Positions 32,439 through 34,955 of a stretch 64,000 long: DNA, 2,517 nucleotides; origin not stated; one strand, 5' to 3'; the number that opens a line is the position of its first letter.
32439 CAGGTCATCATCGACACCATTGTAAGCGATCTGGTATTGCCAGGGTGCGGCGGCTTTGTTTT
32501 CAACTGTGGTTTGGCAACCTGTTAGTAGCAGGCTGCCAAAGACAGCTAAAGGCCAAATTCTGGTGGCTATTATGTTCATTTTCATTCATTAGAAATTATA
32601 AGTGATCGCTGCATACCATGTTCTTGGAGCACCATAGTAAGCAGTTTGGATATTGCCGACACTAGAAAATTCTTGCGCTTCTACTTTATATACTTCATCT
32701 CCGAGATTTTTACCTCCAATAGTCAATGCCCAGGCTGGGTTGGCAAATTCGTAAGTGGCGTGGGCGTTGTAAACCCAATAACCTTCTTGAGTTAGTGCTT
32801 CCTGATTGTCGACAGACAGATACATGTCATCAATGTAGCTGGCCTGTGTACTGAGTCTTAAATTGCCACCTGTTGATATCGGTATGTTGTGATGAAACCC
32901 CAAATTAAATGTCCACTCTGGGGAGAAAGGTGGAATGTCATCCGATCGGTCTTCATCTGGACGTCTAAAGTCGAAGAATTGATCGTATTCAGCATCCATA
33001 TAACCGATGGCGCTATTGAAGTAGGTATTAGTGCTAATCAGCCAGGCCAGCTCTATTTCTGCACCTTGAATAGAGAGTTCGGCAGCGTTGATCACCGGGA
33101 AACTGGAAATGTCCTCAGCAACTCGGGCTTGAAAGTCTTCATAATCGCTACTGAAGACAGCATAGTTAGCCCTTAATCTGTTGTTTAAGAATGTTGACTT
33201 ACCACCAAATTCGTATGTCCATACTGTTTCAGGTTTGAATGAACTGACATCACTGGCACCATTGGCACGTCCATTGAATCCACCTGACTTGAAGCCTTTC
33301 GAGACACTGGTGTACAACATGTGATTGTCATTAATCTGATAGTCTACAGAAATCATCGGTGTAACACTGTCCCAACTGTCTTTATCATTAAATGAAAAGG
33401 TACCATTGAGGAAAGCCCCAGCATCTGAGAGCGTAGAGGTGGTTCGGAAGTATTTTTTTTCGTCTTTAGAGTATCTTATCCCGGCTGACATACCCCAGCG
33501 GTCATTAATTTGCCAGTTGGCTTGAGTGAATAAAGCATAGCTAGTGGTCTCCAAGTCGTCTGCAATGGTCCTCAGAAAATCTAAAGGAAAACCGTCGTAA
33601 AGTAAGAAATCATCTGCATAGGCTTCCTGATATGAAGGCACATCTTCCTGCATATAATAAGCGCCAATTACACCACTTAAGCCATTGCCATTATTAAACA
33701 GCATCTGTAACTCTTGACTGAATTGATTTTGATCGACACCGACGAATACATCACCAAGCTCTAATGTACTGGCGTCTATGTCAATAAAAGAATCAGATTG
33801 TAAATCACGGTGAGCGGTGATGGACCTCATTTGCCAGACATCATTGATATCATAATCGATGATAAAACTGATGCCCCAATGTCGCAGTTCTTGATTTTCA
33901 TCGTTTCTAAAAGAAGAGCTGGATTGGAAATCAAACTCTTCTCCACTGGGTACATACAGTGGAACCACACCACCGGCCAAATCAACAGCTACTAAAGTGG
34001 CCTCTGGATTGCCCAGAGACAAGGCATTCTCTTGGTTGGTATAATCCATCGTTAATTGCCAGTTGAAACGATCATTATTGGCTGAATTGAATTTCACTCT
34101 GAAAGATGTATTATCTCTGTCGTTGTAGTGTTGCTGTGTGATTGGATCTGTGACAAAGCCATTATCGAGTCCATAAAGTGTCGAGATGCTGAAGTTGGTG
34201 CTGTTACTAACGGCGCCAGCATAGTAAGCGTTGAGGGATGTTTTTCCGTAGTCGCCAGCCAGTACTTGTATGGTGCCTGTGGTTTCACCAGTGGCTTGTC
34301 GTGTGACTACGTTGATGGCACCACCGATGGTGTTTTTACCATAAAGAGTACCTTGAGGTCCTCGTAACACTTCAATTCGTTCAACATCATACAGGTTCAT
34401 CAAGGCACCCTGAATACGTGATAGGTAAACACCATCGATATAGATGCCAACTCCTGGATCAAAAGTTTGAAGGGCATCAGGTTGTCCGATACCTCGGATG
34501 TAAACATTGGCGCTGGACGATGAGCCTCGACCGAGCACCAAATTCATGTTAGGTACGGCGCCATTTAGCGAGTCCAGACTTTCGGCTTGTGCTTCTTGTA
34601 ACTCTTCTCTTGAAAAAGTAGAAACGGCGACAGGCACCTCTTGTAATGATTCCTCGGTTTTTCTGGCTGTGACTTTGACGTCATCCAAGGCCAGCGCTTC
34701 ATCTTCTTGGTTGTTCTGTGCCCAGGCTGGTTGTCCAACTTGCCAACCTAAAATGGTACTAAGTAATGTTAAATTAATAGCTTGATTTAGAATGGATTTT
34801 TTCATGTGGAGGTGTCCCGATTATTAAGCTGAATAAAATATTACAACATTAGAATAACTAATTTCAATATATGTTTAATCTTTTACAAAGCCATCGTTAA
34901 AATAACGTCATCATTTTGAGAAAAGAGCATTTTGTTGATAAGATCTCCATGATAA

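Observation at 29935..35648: Candidate TonB-dependent PHB-oligomer scavenging locus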

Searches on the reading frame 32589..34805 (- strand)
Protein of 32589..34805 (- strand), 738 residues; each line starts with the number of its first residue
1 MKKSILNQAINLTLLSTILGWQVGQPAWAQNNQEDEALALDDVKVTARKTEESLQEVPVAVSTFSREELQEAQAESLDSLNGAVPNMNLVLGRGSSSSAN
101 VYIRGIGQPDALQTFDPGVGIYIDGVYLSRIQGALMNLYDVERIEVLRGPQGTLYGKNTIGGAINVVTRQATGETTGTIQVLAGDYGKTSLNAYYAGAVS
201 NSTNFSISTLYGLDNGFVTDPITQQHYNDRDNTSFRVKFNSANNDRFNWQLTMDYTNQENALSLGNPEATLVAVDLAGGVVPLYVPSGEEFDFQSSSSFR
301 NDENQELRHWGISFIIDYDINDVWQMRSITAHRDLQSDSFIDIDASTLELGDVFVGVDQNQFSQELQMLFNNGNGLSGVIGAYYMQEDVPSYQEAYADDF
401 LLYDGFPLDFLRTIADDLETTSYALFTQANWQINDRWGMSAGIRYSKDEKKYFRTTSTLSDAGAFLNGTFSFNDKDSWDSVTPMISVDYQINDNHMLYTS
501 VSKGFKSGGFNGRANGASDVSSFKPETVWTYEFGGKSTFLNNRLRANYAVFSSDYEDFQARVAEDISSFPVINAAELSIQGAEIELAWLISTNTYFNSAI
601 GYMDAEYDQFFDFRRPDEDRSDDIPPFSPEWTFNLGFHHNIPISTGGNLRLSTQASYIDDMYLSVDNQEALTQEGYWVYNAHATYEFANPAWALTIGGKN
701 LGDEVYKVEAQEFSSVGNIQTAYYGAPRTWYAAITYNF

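Call 3: search_protein_families(library=pfam, proteins=[window:32589-34805:-])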
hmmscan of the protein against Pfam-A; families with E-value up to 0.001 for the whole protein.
window:32589-34805:- (738 aa): 2 families
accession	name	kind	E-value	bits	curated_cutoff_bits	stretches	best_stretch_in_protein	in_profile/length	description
PF00593.30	TonB_dep_Rec_b-barrel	-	8.1e-44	151.6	27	1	230-701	58-436/436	TonB dependent receptor-like, beta-barrel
PF07715.20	Plug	-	2.8e-21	76.5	23.9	1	54-163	2-107/107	TonB-dependent Receptor Plug Domain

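Call 4: search_protein_families(library=ncbifam, proteins=[window:32589-34805:-])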
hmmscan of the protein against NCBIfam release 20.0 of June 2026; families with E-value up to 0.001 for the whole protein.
window:32589-34805:- (738 aa): 21 families
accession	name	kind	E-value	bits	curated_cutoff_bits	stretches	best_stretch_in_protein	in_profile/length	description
TIGR01783.1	TonB-siderophor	subfamily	4.5e-57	194.1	223.5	2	418-738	356-649/649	TonB-dependent siderophore receptor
TIGR01785.1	TonB-hemin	subfamily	9.7e-25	87.1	316.85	1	40-738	1-677/677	TonB-dependent heme/hemoglobin receptor family protein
NF010010.0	PRK13483.1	equivalog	7.6e-24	83.7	927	1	24-271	18-268/660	ligand-gated channel protein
TIGR01779.1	TonB-B12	equivalog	3.8e-22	78.6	599.7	1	32-254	22-239/614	TonB-dependent vitamin B12 receptor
NF007465.0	PRK10044.1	equivalog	8.6e-22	77.1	803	2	45-327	67-330/726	ferrichrome porin FhuA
NF041535.1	TonB_rec_PqqU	equivalog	3.1e-20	72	1200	2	426-699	375-634/676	TonB-dependent receptor PqqU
NF053590.1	TonB_dep_TOL0244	equivalog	1.5e-18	66.8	645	1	40-240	10-211/604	TOL_0244 family TonB-dependent receptor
TIGR01786.1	TonB-hemlactrns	subfamily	4.3e-18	65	323.75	2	41-171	1-136/719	TonB-dependent hemoglobin/transferrin/lactoferrin family receptor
NF007926.1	PRK10641.1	equivalog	1.9e-17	63.1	836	1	27-239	18-223/617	TonB-dependent vitamin B12 receptor BtuB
NF010038.0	PRK13513.1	equivalog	3e-15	55.8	942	1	31-183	26-179/659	ligand-gated channel protein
NF050067.1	TonBEntbctnRecCfrA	equivalog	8.8e-14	50.7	1200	1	30-181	16-170/698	TonB-dependent ferric enterobactin receptor CfrA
NF049945.1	TonB_dep_FCYXU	equivalog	1.2e-13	50.6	825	1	1-177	1-175/697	TonB-dependent receptor, FCYXU motif-type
NF010012.0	PRK13486.1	equivalog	2.3e-13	49.4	924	1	39-179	24-168/696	TonB-dependent receptor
NF007349.0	PRK09840.1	equivalog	2.3e-13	49.1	686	2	100-184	117-192/760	catecholate siderophore receptor Fiu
NF007478.2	PRK10064.1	equivalog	6e-13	47.9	745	1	41-181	31-170/663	catecholate siderophore receptor CirA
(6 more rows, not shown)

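Call 8: find_homologous_proteins(query=window:32589-34805:-, max_evalue=1e-20)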
Query window:32589-34805:- (738 aa): 7890 proteins with E <= 1e-20 among 8000 candidates; the best 120 are listed.
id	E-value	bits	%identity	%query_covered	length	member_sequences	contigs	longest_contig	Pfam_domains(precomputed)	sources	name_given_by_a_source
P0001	0.0e+0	1675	100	100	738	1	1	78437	PF07715.21,PF00593.31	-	-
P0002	0.0e+0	1197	70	100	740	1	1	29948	PF07715.21,PF00593.31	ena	-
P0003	0.0e+0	1197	71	100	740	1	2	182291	PF07715.21,PF00593.31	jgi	-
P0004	0.0e+0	1197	71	100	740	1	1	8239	PF07715.21,PF00593.31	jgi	jgi:iron complex outermembrane receptor protein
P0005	0.0e+0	1193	71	100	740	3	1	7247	PF07715.21,PF00593.31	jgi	-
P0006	0.0e+0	1192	70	100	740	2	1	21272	PF07715.21,PF00593.31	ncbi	-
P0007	0.0e+0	1192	70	100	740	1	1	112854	PF07715.21,PF00593.31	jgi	jgi:iron complex outermembrane receptor protein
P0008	0.0e+0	1179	69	100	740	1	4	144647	PF07715.21,PF00593.31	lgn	-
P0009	0.0e+0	1176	69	100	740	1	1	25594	PF07715.21,PF00593.31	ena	-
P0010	0.0e+0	1172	69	100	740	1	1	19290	PF07715.21,PF00593.31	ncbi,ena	-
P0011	0.0e+0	1171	69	100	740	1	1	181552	PF07715.21,PF00593.31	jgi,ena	-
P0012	0.0e+0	1171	70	100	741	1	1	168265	PF07715.21,PF00593.31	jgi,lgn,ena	-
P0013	0.0e+0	1168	68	100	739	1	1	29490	PF07715.21,PF00593.31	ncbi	-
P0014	0.0e+0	1168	69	100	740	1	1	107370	PF07715.21,PF00593.31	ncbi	-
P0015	0.0e+0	1165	69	100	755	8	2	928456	PF07715.21,PF00593.31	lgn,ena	-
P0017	0.0e+0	1164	69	100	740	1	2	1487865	PF07715.21,PF00593.31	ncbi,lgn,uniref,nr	ncbi:TonB-dependent receptor [Marinicella litoralis]|uniref:Iron complex outermembrane receptor prot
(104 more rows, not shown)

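Call 10: find_encoding_contigs(protein=P0017, flank=7000, max_places=2)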
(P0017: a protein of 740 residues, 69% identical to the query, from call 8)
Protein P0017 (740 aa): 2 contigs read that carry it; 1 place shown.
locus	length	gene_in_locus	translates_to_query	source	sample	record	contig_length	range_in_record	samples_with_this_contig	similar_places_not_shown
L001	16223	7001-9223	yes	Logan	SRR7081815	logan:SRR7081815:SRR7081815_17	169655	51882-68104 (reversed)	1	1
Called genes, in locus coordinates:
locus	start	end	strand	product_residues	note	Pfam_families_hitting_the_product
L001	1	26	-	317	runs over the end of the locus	PF01791:DeoC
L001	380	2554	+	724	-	PF00141:peroxidase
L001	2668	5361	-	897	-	PF07494:Reg_prop (faint), PF07495:Y_Y_Y, PF00990:GGDEF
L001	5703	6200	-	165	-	PF06172:Cupin_5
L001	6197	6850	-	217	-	PF00440:TetR_N, PF17939:TetR_C_30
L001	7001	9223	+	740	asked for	PF07715:Plug, PF00593:TonB_dep_Rec_b-barrel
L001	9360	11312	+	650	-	PF10605:3HBOH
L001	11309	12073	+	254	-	PF00106:adh_short, PF01370:Epimerase (weak), PF08659:KR, PF13561:adh_short_C2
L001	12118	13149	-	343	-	PF00814:TsaD, PF22521:HypF_C_2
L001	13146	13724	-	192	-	PF00881:Nitroreductase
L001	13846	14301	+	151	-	PF04828:GFA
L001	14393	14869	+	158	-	PF06718:DUF1203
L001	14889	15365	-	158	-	PF00383:dCMP_cyt_deam_1, PF14437:MafB19-deam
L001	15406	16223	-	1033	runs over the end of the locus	PF00873:ACR_tran, PF03176:MMPL (weak)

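Call 11: find_related_loci(query=A1, collection=genome_contigs, flank=7000)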
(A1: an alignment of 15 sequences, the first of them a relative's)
Query A1 (738 aa) in genome_contigs; peptide patterns used: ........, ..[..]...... (x = any residue, [..] = any of these).
600 stretches matched a pattern (row limit reached: there are more); 589 encode a relative of the query (tblastn E <= 1e-3); the best 80 are kept; 80 distinct loci.
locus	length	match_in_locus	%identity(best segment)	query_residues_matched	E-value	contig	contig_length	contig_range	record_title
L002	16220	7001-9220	69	1-738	0e+0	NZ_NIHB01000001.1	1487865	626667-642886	Marinicella litoralis strain KMM 3900 contig1, whole genome shotgun sequence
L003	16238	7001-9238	67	1-738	0e+0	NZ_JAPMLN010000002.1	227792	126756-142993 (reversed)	Marinicella gelatinilytica strain S6413 scaffold2_size227718, whole genome shotgun sequence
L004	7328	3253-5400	52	29-736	0e+0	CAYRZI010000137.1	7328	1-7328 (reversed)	MAG TPA_asm: uncultured Woeseiaceae bacterium isolate SRP141376_co4_177 genome assembly, contig: NODE_16367_length_7328_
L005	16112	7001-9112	53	34-736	0e+0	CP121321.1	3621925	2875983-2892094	MAG: Cellvibrionales bacterium isolate NCC532_bact_1677 chromosome, complete genome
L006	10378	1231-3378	53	25-738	0e+0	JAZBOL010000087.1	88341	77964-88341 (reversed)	MAG: Lysobacterales bacterium isolate bin.665 k117_5873002, whole genome shotgun sequence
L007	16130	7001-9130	51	40-738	0e+0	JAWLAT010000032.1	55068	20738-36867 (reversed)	MAG: Lysobacterales bacterium isolate AC1.60 AC1.60.fa-32, whole genome shotgun sequence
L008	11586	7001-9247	48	1-738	0e+0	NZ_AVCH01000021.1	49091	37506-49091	Arenimonas malthae CC-JY-1 contig12, whole genome shotgun sequence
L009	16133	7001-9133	50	37-738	0e+0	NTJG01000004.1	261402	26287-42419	Lysobacteraceae bacterium NML93-0793 93-0793_4, whole genome shotgun sequence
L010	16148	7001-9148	49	40-738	0e+0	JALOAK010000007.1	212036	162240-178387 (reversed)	MAG: Lysobacterales bacterium isolate SO_2017_LW2 bin 156 scaffold_87_c1_LW138R_2017, whole genome shotgun sequence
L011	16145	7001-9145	50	23-738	0e+0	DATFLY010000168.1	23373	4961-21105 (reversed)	MAG TPA_asm: Lysobacterales bacterium isolate SMAG_U9210 k141_135851, whole genome shotgun sequence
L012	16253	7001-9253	48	1-738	0e+0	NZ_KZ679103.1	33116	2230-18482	Arenimonas caeni strain z29 scaffold20, whole genome shotgun sequence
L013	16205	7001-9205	49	12-738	0e+0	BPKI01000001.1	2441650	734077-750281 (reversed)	MAG: Xanthomonadales bacterium KatS3mg125 DNA, contig_1744, whole genome shotgun sequence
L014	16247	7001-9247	48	1-738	0e+0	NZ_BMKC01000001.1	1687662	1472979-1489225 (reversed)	Arenimonas soli strain CGMCC 1.15905 sequence01, whole genome shotgun sequence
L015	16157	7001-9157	49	27-738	0e+0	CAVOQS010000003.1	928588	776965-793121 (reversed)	MAG: uncultured Gammaproteobacteria bacterium isolate MFD09964.bin.1.340 genome assembly, contig: contig_11568, whole ge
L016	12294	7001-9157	48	33-738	0e+0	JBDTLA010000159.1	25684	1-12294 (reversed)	MAG: Rudaea sp. isolate cluster2_bin.90 k127_4757763, whole genome shotgun sequence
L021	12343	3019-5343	45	1-738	0e+0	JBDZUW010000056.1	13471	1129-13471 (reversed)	MAG: Luteimonas sp. isolate PE_seawater34 NODE_1186_length_13471, whole genome shotgun sequence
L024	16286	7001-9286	45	1-738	0e+0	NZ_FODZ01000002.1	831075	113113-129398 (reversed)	Luteibacter sp. UNC138MFCol5.1, whole genome shotgun sequence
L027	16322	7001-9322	44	6-738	0e+0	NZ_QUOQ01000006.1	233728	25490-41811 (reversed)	Brevundimonas lutea strain NS26 NODE_5, whole genome shotgun sequence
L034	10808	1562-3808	42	6-738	0e+0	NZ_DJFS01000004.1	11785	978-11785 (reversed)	MAG: Brevundimonas sp. UBA5866 UBA5866_contig_687, whole genome shotgun sequence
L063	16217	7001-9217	33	1-738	1e-114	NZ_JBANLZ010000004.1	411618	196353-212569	Pseudoxanthomonas sp. F11 ctg00004, whole genome shotgun sequence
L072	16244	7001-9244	34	1-738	8e-107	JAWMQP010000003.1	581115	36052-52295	Cellvibrionaceae bacterium WSDTSA12 NODE_3_length_581115_cov_37.933833, whole genome shotgun sequence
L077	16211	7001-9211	34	33-738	8e-106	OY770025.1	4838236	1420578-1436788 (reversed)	MAG: Halieaceae bacterium isolate be0d9eb2-b52a-4bc9-8e92-bcc4cc03a159 genome assembly, chromosome: 1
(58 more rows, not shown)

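Call 17: search_protein_families(library=pfam, proteins=[L007:10343-13687:+, L009:5312-6709:-, L015:6171-6770:-, L007:9250-10263:+, L021:8868-9527:-, L027:9461-10999:+, L004:697-2292:-, L006:7148-8041:+, L034:5579-6844:+, L034:6877-7779:+], max_evalue=0.00001)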
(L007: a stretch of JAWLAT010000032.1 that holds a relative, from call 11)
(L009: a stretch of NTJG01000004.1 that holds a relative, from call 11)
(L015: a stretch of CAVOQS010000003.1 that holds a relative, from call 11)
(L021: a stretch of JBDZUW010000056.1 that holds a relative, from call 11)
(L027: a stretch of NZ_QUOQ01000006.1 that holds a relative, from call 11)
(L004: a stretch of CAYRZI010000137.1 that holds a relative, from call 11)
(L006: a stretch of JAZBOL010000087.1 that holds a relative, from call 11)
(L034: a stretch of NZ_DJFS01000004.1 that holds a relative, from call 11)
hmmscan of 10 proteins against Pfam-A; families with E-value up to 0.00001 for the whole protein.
L007:10343-13687:+ (1114 aa): 5 families
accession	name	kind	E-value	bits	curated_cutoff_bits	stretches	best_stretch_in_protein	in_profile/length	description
PF12860.13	PAS_7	-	1.6e-43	147.9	27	1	607-720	1-114/115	PAS fold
PF02518.31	HATPase_c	-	3.1e-22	79.6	26.4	1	864-968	2-109/111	Histidine kinase-, DNA gyrase B-, and HSP90-like ATPase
PF00072.30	Response_reg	-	1.4e-11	44.9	30.2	1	992-1101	2-108/111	Response regulator receiver domain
PF00512.31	HisKA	-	1.1e-08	35.4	26.9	1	754-819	1-66/66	His Kinase A (phospho-acceptor) domain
PF08448.16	PAS_4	-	3.2e-06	27.8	23.1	0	607-717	1-109/110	PAS fold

L009:5312-6709:- (465 aa): 0 families

L015:6171-6770:- (199 aa): 1 family
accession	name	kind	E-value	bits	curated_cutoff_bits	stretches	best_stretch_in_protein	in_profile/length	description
PF00440.29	TetR_N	-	2.6e-15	56.4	24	1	23-69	1-47/47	Bacterial regulatory proteins, tetR family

L007:9250-10263:+ (337 aa): 1 family
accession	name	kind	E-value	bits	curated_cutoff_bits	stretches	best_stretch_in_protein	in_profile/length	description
PF10503.15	Esterase_PHB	-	6.5e-10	39.1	23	0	238-317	5-77/219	Esterase PHB depolymerase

L021:8868-9527:- (219 aa): 3 families
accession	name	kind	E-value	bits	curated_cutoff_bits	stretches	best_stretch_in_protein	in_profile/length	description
PF00072.30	Response_reg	-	1.1e-22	80.7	30.2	1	5-117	2-111/111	Response regulator receiver domain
PF00196.25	GerE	-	1.2e-17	63.7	23.5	1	152-205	2-55/57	Bacterial regulatory proteins, luxR family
PF08281.18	Sigma70_r4_2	-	2e-08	34.2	25.7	1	145-190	3-49/54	Sigma-70, region 4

L027:9461-10999:+ (512 aa): 1 family
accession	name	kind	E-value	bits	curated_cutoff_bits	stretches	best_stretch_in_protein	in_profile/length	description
PF07690.21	MFS_1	-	2.5e-36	125.7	33.4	1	24-285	1-258/347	Major Facilitator Superfamily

L004:697-2292:- (531 aa): 2 families
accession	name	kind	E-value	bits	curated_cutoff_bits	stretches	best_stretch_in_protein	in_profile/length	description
PF00501.34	AMP-binding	-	1e-71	242.3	29.9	1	33-386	10-384/384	AMP-binding enzyme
PF13193.12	AMP-binding_C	-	1.7e-19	71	24.5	1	442-516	2-76/76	AMP-binding enzyme C-terminal domain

L006:7148-8041:+ (297 aa): 3 families
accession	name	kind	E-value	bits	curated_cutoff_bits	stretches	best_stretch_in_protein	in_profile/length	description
PF00561.26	Abhydrolase_1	-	3.3e-22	79.8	25.8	1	26-283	1-244/245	alpha/beta hydrolase fold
PF12697.13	Abhydrolase_6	-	7.3e-19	69.7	26.3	1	28-286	1-213/217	Alpha/beta hydrolase family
PF12146.15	Hydrolase_4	-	4.2e-10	39.8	27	1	25-146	4-118/239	Serine aminopeptidase, S33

L034:5579-6844:+ (421 aa): 4 families
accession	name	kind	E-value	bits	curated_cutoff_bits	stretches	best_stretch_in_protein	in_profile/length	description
PF08442.15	ATP-grasp_2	-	1.7e-67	227.4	29.5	1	27-237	1-201/202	ATP-grasp domain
PF00549.24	Ligase_CoA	-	6.8e-34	117.2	24.5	1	297-417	1-128/128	CoA-ligase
PF24948.1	Citrate_synth_N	-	6.3e-11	42.5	83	1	95-259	71-226/232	ATP-citrate synthase ATP-grasp domain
PF13549.11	ATP-grasp_5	-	2.8e-08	33.8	27.6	1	27-251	9-219/221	ATP-grasp domain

L034:6877-7779:+ (300 aa): 3 families
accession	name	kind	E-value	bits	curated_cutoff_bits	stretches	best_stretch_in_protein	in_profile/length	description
PF00549.24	Ligase_CoA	-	3.3e-25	89.1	24.5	1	157-280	1-126/128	CoA-ligase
PF02629.25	CoA_binding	-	1.4e-23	83.9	22.3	1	6-105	1-97/97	CoA binding domain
PF13607.11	Succ_CoA_lig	-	1.1e-07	32.1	27.4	1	151-281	1-122/138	Succinyl-CoA ligase like flavodoxin domain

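Call 26: find_encoding_contigs(protein=P0001, flank=10000, max_places=2)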
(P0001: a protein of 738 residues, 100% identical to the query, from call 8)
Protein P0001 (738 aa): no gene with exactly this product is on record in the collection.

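Call 45: search_protein_families(library=pfam, max_evalue=0.01, proteins=[L024:2684-4534:-])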
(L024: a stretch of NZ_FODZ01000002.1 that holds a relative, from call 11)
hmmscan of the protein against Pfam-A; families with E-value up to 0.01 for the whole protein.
L024:2684-4534:- (616 aa): 8 families
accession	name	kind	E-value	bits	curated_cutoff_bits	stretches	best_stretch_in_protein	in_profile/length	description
PF00009.33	GTP_EFTU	-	7.9e-55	185.8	26.5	1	5-203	2-188/188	Elongation factor Tu GTP binding domain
PF21018.2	BipA_C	-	4.7e-43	145.9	23.8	1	496-604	1-109/110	TypA/BipA C-terminal domain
PF00679.30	EFG_C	-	5e-21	75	27.9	1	407-490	2-85/89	Elongation factor G C-terminus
PF03144.31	GTP_EFTU_D2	-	1.5e-11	45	30.3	1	226-296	1-73/73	Elongation factor Tu domain 2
PF22042.2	EF-G_D2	-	1.9e-09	37.9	27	1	214-297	4-83/84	Elongation factor G domain 2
PF00735.24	Septin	-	5.4e-05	23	26.2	1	8-88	6-75/280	Septin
PF14492.12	EFG_III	-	9.4e-05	22.8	27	1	340-387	19-66/75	Elongation Factor G, domain III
PF01926.29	MMR_HSR1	-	0.00045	20.7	21.9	1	9-136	2-113/113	50S ribosome-binding GTPase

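Call 51: search_solved_structures(query=window:32589-34805:-, max_evalue=1e-10)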
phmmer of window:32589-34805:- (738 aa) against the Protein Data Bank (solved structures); distinct sequences matched with E-value up to 1e-10: 14.
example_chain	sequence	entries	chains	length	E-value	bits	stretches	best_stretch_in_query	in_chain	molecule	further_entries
4epa_A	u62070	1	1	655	3.5e-28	101.6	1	28-225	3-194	Pesticin receptor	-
3qlb_A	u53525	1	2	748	7.4e-14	54.2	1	45-330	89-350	Enantio-pyochelin receptor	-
8the_A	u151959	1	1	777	1.8e-12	49.6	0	36-169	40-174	Heme/hemoglobin uptake outer membrane receptor PhuR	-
8a8c_A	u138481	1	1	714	2.5e-12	49.2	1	44-187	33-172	Ferrichrome outer membrane transporter/phage receptor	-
8a60_A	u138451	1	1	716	2.5e-12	49.1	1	44-187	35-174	Ferrichrome outer membrane transporter/phage receptor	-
1qff_A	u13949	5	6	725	2.9e-12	49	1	44-187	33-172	FERRIC HYDROXAMATE UPTAKE RECEPTOR | PROTEIN (FERRIC HYDROXAMATE UPTAKE RECEPTOR) | FERRIC HYDROXAMATE RECEPTOR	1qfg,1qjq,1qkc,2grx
2fcp_A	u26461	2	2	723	2.9e-12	48.9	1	44-187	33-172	PROTEIN (FERRIC HYDROXAMATE UPTAKE RECEPTOR) | FhuA iron-ferrichrome transporter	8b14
1by3_A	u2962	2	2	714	3.8e-12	48.6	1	44-187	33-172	PROTEIN (FERRICHROME-IRON RECEPTOR PRECURSOR (FHUA)) | FERRIC HYDROXAMATE UPTAKE PROTEIN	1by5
1fi1_A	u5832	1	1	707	4.2e-12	48.4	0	45-187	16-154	FERRICHROME-IRON RECEPTOR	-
1fcp_A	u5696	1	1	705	4.2e-12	48.4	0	45-187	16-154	PROTEIN (FERRIC HYDROXAMATE UPTAKE RECEPTOR)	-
4cu4_A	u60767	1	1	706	4.2e-12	48.4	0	45-187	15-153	FERRICHROME-IRON RECEPTOR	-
2hdf_A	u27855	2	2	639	1.3e-11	46.8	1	43-181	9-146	Colicin I receptor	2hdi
9nn6_A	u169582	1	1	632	1.6e-11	46.5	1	44-181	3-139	Colicin I receptor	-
5nec_A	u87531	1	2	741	2.2e-11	46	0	32-172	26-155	TonB-dependent siderophore receptor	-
